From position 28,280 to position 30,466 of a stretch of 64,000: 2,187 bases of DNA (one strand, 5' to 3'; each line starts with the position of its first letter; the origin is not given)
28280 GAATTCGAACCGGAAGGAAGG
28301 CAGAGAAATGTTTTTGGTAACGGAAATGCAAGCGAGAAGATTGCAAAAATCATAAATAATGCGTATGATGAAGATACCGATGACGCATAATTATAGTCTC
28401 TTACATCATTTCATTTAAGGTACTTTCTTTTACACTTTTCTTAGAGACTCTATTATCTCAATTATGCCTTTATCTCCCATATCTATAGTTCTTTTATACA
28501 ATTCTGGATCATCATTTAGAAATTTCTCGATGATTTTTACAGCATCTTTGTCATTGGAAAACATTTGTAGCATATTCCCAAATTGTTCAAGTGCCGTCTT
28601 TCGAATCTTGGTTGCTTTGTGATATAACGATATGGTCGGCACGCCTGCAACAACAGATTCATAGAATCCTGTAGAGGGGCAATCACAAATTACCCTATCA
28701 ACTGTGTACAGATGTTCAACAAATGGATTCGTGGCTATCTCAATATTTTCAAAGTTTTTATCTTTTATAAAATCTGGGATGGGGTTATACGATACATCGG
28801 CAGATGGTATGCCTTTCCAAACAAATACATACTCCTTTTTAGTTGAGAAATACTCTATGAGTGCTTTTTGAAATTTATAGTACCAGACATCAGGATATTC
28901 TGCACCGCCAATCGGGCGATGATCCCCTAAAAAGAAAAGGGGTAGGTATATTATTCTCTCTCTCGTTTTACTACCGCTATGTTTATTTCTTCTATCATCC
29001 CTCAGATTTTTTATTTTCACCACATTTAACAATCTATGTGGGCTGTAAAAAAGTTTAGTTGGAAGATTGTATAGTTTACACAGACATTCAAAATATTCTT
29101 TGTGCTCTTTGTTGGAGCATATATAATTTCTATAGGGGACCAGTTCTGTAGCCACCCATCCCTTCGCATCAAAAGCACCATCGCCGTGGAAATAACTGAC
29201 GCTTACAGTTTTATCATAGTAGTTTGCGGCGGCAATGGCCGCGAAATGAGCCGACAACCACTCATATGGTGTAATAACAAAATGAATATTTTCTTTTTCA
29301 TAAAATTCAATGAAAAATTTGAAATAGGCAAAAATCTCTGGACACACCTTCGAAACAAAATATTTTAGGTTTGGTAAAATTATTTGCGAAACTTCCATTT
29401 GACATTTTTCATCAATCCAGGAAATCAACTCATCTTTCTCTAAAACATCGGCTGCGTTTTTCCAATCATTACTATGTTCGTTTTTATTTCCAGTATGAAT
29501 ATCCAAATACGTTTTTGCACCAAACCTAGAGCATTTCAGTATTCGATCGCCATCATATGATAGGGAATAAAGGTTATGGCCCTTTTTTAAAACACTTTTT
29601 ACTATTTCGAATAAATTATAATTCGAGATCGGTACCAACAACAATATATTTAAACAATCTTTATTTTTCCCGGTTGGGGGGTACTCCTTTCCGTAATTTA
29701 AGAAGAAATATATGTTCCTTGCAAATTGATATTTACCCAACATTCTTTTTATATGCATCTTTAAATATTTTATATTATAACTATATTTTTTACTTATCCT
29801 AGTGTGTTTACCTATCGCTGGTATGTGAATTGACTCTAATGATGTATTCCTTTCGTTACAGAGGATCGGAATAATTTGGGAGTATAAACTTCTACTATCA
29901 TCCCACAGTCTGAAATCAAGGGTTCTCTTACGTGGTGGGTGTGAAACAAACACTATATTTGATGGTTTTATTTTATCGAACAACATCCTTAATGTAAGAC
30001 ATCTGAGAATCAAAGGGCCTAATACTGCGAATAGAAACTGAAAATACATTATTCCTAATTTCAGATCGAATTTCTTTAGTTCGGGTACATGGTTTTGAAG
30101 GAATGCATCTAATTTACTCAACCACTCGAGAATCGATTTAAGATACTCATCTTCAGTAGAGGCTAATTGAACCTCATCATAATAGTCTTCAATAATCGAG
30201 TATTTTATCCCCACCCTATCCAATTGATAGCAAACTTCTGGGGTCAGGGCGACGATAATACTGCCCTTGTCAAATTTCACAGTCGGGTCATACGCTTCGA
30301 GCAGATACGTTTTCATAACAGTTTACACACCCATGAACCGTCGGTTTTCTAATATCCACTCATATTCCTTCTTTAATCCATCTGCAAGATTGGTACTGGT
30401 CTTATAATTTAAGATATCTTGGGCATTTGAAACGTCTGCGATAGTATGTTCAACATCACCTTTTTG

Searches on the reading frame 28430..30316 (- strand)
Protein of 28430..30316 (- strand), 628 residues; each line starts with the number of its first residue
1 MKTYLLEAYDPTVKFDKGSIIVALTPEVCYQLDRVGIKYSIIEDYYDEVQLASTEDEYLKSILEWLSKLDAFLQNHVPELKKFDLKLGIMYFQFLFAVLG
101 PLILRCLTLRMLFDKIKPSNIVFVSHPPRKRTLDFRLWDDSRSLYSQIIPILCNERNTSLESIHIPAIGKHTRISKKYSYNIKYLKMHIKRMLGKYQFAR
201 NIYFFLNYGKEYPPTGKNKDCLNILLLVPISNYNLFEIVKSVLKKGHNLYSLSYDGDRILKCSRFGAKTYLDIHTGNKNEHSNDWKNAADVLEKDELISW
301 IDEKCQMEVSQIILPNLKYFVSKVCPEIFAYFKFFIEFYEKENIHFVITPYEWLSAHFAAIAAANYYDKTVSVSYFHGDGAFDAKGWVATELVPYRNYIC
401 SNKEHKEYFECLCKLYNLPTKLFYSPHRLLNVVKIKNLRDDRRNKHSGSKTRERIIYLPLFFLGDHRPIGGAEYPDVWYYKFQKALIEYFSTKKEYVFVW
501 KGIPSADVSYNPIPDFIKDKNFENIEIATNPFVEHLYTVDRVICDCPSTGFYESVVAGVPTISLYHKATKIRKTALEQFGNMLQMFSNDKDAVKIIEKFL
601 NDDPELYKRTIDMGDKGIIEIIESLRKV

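Call 9: search_protein_families(library=pfam, proteins=[window:28430-30316:-])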
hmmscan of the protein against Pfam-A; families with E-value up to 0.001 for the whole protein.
window:28430-30316:- (628 aa): 0 families

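Call 51: search_protein_families(library=ncbifam, proteins=[window:28430-30316:-], max_evalue=0.001)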
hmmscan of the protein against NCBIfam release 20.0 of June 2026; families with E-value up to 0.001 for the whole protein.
window:28430-30316:- (628 aa): 0 families

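Call 56: find_homologous_proteins(query=window:28430-30316:-, max_evalue=0.001)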
Query window:28430-30316:- (628 aa): 114 proteins with E <= 0.001 among 4568 candidates.
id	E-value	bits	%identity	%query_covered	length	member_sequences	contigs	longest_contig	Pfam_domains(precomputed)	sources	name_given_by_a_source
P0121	0.0e+0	1458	100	100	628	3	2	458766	PF27859.1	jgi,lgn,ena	-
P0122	1.8e-204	699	54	100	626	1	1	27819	PF27859.1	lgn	-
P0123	8.4e-197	674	52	100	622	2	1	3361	PF27859.1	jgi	jgi:hypothetical protein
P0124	1.5e-195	669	50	100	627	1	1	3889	PF27859.1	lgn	-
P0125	3.7e-195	668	51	100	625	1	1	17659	PF27859.1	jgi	jgi:hypothetical protein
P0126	7.6e-195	667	50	100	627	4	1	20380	PF27859.1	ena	-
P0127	7.0e-194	664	52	100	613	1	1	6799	PF27859.1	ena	-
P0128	8.7e-194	664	49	100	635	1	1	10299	PF27859.1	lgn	-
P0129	1.5e-193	663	50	100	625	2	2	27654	PF27859.1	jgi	jgi:hypothetical protein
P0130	2.9e-193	662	50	99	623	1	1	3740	PF27859.1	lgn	-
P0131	4.9e-193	661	50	100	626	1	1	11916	PF27859.1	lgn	-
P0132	1.1e-192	660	50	100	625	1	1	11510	PF27859.1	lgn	-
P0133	1.6e-192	659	50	100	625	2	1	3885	PF27859.1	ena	-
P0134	1.7e-192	659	50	100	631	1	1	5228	PF27859.1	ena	-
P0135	4.0e-192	658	50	100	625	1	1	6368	PF27859.1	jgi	jgi:hypothetical protein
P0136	4.0e-190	651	48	100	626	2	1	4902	PF27859.1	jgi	jgi:hypothetical protein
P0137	2.0e-189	649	50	100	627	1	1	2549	PF27859.1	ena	-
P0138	5.4e-189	648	49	100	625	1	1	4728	PF27859.1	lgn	-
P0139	7.1e-189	647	51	99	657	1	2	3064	PF27859.1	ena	-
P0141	1.3e-186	640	49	100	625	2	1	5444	PF27859.1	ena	-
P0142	1.8e-186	639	50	100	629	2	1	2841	PF27859.1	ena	-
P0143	1.4e-185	636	49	99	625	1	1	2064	PF27859.1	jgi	-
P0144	2.7e-185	635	49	96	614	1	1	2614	PF27859.1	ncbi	ncbi:hypothetical protein ES703_83621 [subsurface metagenome]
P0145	1.6e-184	633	48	100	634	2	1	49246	PF27859.1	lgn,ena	-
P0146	2.1e-184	633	48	100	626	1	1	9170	PF27859.1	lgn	-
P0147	3.8e-184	632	48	100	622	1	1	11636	PF27859.1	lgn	-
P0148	5.7e-184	631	50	99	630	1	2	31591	PF27859.1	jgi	jgi:hypothetical protein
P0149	3.6e-183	628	49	100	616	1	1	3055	PF27859.1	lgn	-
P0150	8.3e-183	627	50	99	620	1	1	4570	PF27859.1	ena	-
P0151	5.5e-182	625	49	100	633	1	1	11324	PF27859.1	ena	-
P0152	1.4e-181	623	48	100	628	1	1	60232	PF27859.1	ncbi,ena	-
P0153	2.3e-181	623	49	100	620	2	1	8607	PF27859.1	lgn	-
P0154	2.4e-181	622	48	100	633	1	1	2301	PF27859.1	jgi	-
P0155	4.0e-181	622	46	100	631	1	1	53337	PF27859.1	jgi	jgi:hypothetical protein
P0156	5.4e-181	621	47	99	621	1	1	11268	PF27859.1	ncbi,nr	ncbi:MAG: hypothetical protein JXA17_08910 [Dehalococcoidales bacterium]|nr:hypothetical protein [De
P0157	1.0e-180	620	47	100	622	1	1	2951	PF27859.1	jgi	jgi:hypothetical protein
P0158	2.8e-180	619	48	99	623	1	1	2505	PF27859.1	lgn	-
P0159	3.2e-180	619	48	99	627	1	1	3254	PF27859.1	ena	-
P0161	1.6e-179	616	47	100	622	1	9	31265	PF27859.1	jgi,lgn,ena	-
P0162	3.5e-179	615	48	100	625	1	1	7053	PF27859.1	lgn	-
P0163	1.3e-178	613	49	100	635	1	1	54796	PF27859.1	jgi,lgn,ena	-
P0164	1.3e-177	610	45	100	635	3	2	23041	PF27859.1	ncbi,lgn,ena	-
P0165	7.8e-177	608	46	100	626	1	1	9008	PF27859.1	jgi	jgi:hypothetical protein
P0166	9.9e-177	607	47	100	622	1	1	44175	PF27859.1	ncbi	-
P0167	1.3e-175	603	47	99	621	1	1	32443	PF27859.1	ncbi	ncbi:hypothetical protein ACFLXT_00665 [Chloroflexota bacterium]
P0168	9.1e-175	601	46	100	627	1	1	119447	-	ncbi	ncbi:hypothetical protein ACFLVC_00185 [Chloroflexota bacterium]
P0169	3.3e-174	599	47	99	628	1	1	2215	PF27859.1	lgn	-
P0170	4.3e-174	598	46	100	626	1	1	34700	PF27859.1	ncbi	-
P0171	1.1e-173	597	46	100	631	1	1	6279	PF27859.1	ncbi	-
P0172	1.9e-173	596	45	100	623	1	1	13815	PF27859.1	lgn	-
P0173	3.1e-173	596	47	99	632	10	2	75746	PF27859.1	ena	-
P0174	7.1e-172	591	46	99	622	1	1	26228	PF27859.1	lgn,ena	-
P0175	7.1e-171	588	45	100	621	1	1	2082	PF27859.1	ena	-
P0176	9.4e-171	587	44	100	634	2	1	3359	PF27859.1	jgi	jgi:hypothetical protein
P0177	2.5e-169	583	46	99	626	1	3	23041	PF27859.1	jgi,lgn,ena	-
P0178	2.8e-169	583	46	99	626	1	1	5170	PF27859.1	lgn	-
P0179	4.3e-169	582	45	100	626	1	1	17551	PF27859.1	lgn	-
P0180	1.3e-168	580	45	100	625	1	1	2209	PF27859.1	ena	-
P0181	2.8e-168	579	46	99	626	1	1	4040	PF27859.1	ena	-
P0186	4.0e-167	575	46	100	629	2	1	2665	PF27859.1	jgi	-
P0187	9.9e-165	568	47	99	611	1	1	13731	PF27859.1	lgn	-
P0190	1.3e-161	557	45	100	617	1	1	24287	PF27859.1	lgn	-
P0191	1.2e-160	554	45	100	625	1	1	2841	PF27859.1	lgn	-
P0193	2.6e-160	553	47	99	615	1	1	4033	PF27859.1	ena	-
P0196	1.9e-155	537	44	100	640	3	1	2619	PF27859.1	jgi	-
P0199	4.9e-150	519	44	98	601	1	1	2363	PF27859.1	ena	-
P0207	5.2e-134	466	40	99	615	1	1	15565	PF27859.1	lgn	-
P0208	1.3e-127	445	41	99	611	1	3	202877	PF27859.1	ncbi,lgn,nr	ncbi:MAG: hypothetical protein C3F06_07820 [Candidatus Methanoperedenaceae archaeon]|nr:MAG: hypothe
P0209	1.5e-127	445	38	100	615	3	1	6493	PF27859.1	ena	-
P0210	3.5e-124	434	37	99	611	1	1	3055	PF27859.1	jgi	-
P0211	1.4e-123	432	38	99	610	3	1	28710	PF27859.1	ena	-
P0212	1.5e-123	432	37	99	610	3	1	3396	PF27859.1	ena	-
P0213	2.7e-123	431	40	99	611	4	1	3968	PF27859.1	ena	-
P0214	3.7e-123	430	38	100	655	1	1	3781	PF27859.1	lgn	-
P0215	7.0e-123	429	38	99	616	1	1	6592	PF27859.1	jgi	-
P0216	1.9e-122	428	38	99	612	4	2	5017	PF27859.1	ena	-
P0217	2.1e-122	428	37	99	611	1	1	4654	PF27859.1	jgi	-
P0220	2.6e-121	424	50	65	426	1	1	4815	PF27859.1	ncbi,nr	ncbi:MAG: hypothetical protein NT038_09665, partial [Euryarchaeota archaeon]|nr:hypothetical protein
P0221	2.8e-121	424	38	100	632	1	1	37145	PF27859.1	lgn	-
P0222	4.8e-121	423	36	99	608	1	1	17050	PF27859.1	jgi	-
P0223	1.6e-120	421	37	99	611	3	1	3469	PF27859.1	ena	-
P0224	5.6e-119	416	37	99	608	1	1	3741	PF27859.1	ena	-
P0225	1.4e-117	412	37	99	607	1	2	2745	PF27859.1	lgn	-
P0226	8.8e-117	409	36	100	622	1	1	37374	PF27859.1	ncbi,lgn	-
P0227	4.5e-114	400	35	100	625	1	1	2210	PF27859.1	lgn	-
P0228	4.0e-113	397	37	99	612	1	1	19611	PF27859.1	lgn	-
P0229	3.8e-105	371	33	100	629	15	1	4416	PF27859.1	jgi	-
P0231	4.0e-99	351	36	96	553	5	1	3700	PF27859.1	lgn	-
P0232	9.4e-93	330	33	99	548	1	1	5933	PF27859.1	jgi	jgi:hypothetical protein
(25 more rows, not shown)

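Call 57: find_encoding_contigs(protein=P0208, flank=10000, max_places=1)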
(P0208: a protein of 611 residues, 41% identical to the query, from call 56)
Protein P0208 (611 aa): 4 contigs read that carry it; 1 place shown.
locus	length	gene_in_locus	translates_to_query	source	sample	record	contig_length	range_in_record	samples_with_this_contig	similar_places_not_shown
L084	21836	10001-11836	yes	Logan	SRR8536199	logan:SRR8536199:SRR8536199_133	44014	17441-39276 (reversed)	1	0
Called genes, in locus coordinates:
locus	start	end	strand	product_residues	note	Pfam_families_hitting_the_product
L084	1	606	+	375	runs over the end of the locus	PF13439:Glyco_transf_4, PF13477:Glyco_trans_4_2, PF13579:Glyco_trans_4_4 (weak), PF00534:Glycos_transf_1, PF13524:Glyco_trans_1_2, PF13692:Glyco_trans_1_4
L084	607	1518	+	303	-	PF01073:3Beta_HSD, PF01370:Epimerase, PF02719:Polysacc_synt_2, PF04321:RmlD_sub_bind, PF13460:NAD_binding_10, PF16363:GDP_Man_Dehyd, PF07993:NAD_binding_4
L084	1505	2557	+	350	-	PF00106:adh_short (weak), PF01073:3Beta_HSD, PF01370:Epimerase, PF02719:Polysacc_synt_2, PF04321:RmlD_sub_bind, PF05368:NmrA, PF07993:NAD_binding_4, PF16363:GDP_Man_Dehyd, +1 more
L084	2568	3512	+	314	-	PF01073:3Beta_HSD, PF01370:Epimerase, PF02719:Polysacc_synt_2, PF04321:RmlD_sub_bind, PF13460:NAD_binding_10, PF16363:GDP_Man_Dehyd, PF07993:NAD_binding_4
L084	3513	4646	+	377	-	PF01041:DegT_DnrJ_EryC1, PF01053:Cys_Met_Meta_PP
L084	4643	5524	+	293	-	PF00248:Aldo_ket_red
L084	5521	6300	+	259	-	PF02348:CTP_transf_3, PF12804:NTP_transf_3 (weak)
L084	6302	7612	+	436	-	PF00202:Aminotran_3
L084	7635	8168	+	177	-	PF13302:Acetyltransf_3, PF13420:Acetyltransf_4, PF00583:Acetyltransf_1, PF13508:Acetyltransf_7 (weak)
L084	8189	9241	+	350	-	PF03102:NeuB, PF08666:SAF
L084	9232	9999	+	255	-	PF01261:AP_endonuc_2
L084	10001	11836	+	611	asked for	PF27859:LIC12162 (weak)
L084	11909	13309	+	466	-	PF01943:Polysacc_synt, PF03023:MurJ, PF13440:Polysacc_synt_3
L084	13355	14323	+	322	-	PF04055:Radical_SAM, PF13186:SPASM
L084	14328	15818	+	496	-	PF02310:B12-binding, PF04055:Radical_SAM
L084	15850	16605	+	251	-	PF02348:CTP_transf_3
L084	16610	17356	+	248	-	PF00106:adh_short, PF08659:KR, PF13561:adh_short_C2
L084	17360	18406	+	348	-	PF01370:Epimerase, PF04321:RmlD_sub_bind (faint), PF16363:GDP_Man_Dehyd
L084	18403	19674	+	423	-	PF08421:Methyltransf_13, PF13489:Methyltransf_23, PF08484:Methyltransf_14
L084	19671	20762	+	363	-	PF01041:DegT_DnrJ_EryC1, PF00155:Aminotran_1_2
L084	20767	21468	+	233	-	PF06325:PrmA (weak), PF13847:Methyltransf_31 (weak), PF08241:Methyltransf_11, PF08242:Methyltransf_12, PF13649:Methyltransf_25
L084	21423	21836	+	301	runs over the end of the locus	PF13489:Methyltransf_23, PF01209:Ubie_methyltran (weak), PF08241:Methyltransf_11, PF08242:Methyltransf_12, PF13649:Methyltransf_25, PF13847:Methyltransf_31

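Call 58: find_encoding_contigs(protein=P0168, flank=10000, max_places=1)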
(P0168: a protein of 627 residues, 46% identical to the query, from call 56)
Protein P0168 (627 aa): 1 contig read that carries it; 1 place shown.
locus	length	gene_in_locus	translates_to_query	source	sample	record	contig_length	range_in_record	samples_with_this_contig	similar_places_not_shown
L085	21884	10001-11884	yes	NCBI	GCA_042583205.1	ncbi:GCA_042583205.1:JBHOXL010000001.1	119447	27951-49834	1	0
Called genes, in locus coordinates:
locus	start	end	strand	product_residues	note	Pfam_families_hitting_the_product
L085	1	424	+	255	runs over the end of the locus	PF02348:CTP_transf_3, PF12804:NTP_transf_3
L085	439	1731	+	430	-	PF00202:Aminotran_3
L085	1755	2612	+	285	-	PF00535:Glycos_transf_2, PF13641:Glyco_tranf_2_3, PF13632:Glyco_trans_2_3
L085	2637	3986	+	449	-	PF02826:2-Hacid_dh_C (faint), PF03446:NAD_binding_2 (weak), PF03721:UDPG_MGDP_dh_N, PF00984:UDPG_MGDP_dh, PF03720:UDPG_MGDP_dh_C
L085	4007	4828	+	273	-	PF08241:Methyltransf_11 (faint), PF13649:Methyltransf_25 (weak), PF13847:Methyltransf_31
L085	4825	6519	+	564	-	PF02310:B12-binding, PF04055:Radical_SAM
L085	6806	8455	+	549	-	PF02310:B12-binding, PF04055:Radical_SAM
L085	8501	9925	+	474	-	PF02310:B12-binding, PF04055:Radical_SAM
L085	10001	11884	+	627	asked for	-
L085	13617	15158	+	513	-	PF01943:Polysacc_synt (weak), PF13440:Polysacc_synt_3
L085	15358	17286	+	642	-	PF01209:Ubie_methyltran (faint), PF08241:Methyltransf_11, PF08242:Methyltransf_12 (faint), PF13649:Methyltransf_25, PF13847:Methyltransf_31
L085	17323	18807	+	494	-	PF02310:B12-binding, PF04055:Radical_SAM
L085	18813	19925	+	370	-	PF00155:Aminotran_1_2, PF01041:DegT_DnrJ_EryC1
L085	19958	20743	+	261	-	PF00483:NTP_transferase, PF12804:NTP_transf_3 (weak)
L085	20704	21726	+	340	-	PF01073:3Beta_HSD, PF01370:Epimerase, PF02719:Polysacc_synt_2, PF04321:RmlD_sub_bind, PF07993:NAD_binding_4, PF16363:GDP_Man_Dehyd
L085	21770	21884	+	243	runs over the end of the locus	PF01209:Ubie_methyltran (weak), PF02353:CMAS (weak), PF03848:TehB (weak), PF13489:Methyltransf_23, PF13847:Methyltransf_31, PF08241:Methyltransf_11, PF08242:Methyltransf_12, PF13649:Methyltransf_25, +1 more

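Call 59: find_encoding_contigs(protein=P0155, flank=10000, max_places=1)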
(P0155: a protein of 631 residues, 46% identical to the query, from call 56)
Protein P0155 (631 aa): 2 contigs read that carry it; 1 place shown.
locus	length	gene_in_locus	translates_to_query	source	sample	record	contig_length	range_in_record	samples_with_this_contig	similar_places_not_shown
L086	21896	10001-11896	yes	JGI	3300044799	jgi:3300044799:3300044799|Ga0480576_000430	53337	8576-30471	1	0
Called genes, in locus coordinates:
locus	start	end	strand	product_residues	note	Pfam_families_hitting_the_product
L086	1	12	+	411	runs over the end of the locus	PF13579:Glyco_trans_4_4, PF13439:Glyco_transf_4, PF00534:Glycos_transf_1, PF13692:Glyco_trans_1_4, PF13524:Glyco_trans_1_2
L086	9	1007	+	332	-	PF04321:RmlD_sub_bind, PF05368:NmrA (weak), PF01073:3Beta_HSD, PF01370:Epimerase, PF02719:Polysacc_synt_2, PF13460:NAD_binding_10 (weak), PF16363:GDP_Man_Dehyd, PF07993:NAD_binding_4 (weak)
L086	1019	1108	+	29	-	-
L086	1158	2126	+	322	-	PF01073:3Beta_HSD, PF01370:Epimerase, PF04321:RmlD_sub_bind, PF16363:GDP_Man_Dehyd, PF07993:NAD_binding_4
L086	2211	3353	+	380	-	PF20706:GT4-conflict, PF13439:Glyco_transf_4, PF13579:Glyco_trans_4_4, PF00534:Glycos_transf_1, PF13692:Glyco_trans_1_4, PF13524:Glyco_trans_1_2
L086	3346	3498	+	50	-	-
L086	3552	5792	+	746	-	PF09971:DUF2206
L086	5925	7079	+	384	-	PF00534:Glycos_transf_1, PF13692:Glyco_trans_1_4, PF13524:Glyco_trans_1_2 (weak)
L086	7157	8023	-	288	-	PF01073:3Beta_HSD, PF01370:Epimerase, PF04321:RmlD_sub_bind, PF16363:GDP_Man_Dehyd, PF02719:Polysacc_synt_2, PF07993:NAD_binding_4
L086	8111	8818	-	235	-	PF00483:NTP_transferase, PF12804:NTP_transf_3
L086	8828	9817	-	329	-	PF01073:3Beta_HSD, PF01370:Epimerase, PF02719:Polysacc_synt_2, PF04321:RmlD_sub_bind, PF05368:NmrA, PF07993:NAD_binding_4, PF16363:GDP_Man_Dehyd, PF13460:NAD_binding_10, +1 more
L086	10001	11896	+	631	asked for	PF27859:LIC12162 (weak)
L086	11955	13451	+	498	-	PF01943:Polysacc_synt, PF13440:Polysacc_synt_3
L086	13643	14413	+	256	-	PF03328:HpcH_HpaI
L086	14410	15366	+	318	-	PF13489:Methyltransf_23, PF08241:Methyltransf_11, PF08242:Methyltransf_12, PF13649:Methyltransf_25 (weak), PF13847:Methyltransf_31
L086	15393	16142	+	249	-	PF02348:CTP_transf_3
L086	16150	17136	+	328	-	PF01667:Ribosomal_S27e (faint), PF13489:Methyltransf_23, PF05219:DREV (weak), PF13847:Methyltransf_31 (weak), PF08241:Methyltransf_11, PF08242:Methyltransf_12, PF13649:Methyltransf_25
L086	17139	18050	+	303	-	PF00389:2-Hacid_dh, PF02826:2-Hacid_dh_C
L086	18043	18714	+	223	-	PF04199:Cyclase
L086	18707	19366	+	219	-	PF00702:Hydrolase, PF13419:HAD_2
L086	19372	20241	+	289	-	PF01073:3Beta_HSD, PF01370:Epimerase, PF02719:Polysacc_synt_2, PF04321:RmlD_sub_bind, PF05368:NmrA, PF07993:NAD_binding_4 (faint), PF13460:NAD_binding_10, PF16363:GDP_Man_Dehyd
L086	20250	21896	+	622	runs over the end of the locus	PF20471:DUF6716 (weak)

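Call 62: search_solved_structures(query=A3, max_evalue=1)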
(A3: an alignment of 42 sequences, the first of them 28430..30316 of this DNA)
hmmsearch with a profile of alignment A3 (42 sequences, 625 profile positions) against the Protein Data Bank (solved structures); distinct sequences matched with E-value up to 1: 10.
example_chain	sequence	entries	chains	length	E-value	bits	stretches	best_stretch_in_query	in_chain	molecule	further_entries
9r5l_A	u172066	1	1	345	0.23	13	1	188-269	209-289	ribonucleoside-diphosphate reductase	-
1vl4_A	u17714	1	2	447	0.59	11.6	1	399-461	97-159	pmbA-related protein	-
7nwh_e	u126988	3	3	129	0.68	11.4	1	206-290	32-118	Ribosomal protein L32 | Large ribosomal subunit protein eL32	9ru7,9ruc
9rua_Le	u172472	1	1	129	0.68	11.4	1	206-290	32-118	Large ribosomal subunit protein eL32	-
11he_32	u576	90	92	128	0.69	11.4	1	207-290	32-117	Large ribosomal subunit protein eL32 | eL32 | Ribosomal protein eL32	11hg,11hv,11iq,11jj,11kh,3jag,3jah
6gz3_Ae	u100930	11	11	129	0.7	11.4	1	207-290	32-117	ribosomal protein eL32 | 60S ribosomal protein L32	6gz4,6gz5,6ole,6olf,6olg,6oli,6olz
9q7q_e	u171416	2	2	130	0.72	11.4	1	207-290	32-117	60S ribosomal protein L32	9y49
9y4g_Ce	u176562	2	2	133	0.74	11.3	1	206-290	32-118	60S ribosomal protein L32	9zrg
22tu_Le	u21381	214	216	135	0.77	11.2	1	206-290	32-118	60S ribosomal protein L32 | Ribosomal protein eL32 | eL32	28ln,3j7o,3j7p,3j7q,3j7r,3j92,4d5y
6hcm_e3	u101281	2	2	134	0.78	11.2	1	207-290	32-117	eL32 | 60S ribosomal protein L32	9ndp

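Call 69: predict_structure(alignment_id=A3)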
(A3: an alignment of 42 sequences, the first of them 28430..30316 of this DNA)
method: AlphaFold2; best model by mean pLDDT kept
length: 628 residues; sequences in the alignment: 42
mean_pLDDT: 89.0   pTM: 0.88
mean pLDDT of the five models: 89.0, 88.6, 87.7, 87.3, 86.9
residues with pLDDT >= 90: 429; 70-90: 141; 50-70: 43; < 50: 15
segments of 3 or more residues with pLDDT < 50: 169-181
pLDDT, mean of each block of 10 residues (from residue 1): 95 94 97 97 94 87 94 95 94 91 95 97 94 86 94 97 78 37 56 70 76 65 91 74 91 90 89 72 86 93 95 95 94 97 96 91 96 90 87 93 95 92 92 88 61 93 86 88 98 97 82 95 93 91 94 96 94 95 96 98 96 93 93
secondary structure, 60 per line:
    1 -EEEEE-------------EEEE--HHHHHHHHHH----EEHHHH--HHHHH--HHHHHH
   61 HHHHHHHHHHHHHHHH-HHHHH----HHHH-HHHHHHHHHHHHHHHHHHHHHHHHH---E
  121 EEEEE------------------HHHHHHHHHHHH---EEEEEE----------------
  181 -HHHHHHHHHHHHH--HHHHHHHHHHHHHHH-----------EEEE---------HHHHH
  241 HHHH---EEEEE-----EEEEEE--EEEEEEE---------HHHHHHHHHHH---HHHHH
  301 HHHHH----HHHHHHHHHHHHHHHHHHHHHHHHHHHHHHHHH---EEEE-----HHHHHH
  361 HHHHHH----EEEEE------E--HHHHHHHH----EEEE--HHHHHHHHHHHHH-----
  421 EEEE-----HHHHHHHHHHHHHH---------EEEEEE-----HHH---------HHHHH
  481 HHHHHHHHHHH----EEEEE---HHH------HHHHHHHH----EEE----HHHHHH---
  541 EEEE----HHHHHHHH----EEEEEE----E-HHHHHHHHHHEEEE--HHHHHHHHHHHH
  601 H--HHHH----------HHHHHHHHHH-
elements in order: E2-6 E20-23 H26-35 H42-45 H48-52 H55-76 H78-82 H87-90 H92-116 E120-125 H144-155 E159-164 H182-194 H197-211 E223-226 H236-244 E248-252 E258-263 E266-272 H282-292 H296-305 H310-342 E346-349 H355-366 E371-375 H385-392 E397-400 H403-415 E421-424 H430-443 E453-458 H476-491 E496-500 H513-520 E525-527 H532-537 E541-544 H549-556 E561-566 H573-582 E583-586 H589-601 H604-607 H618-627
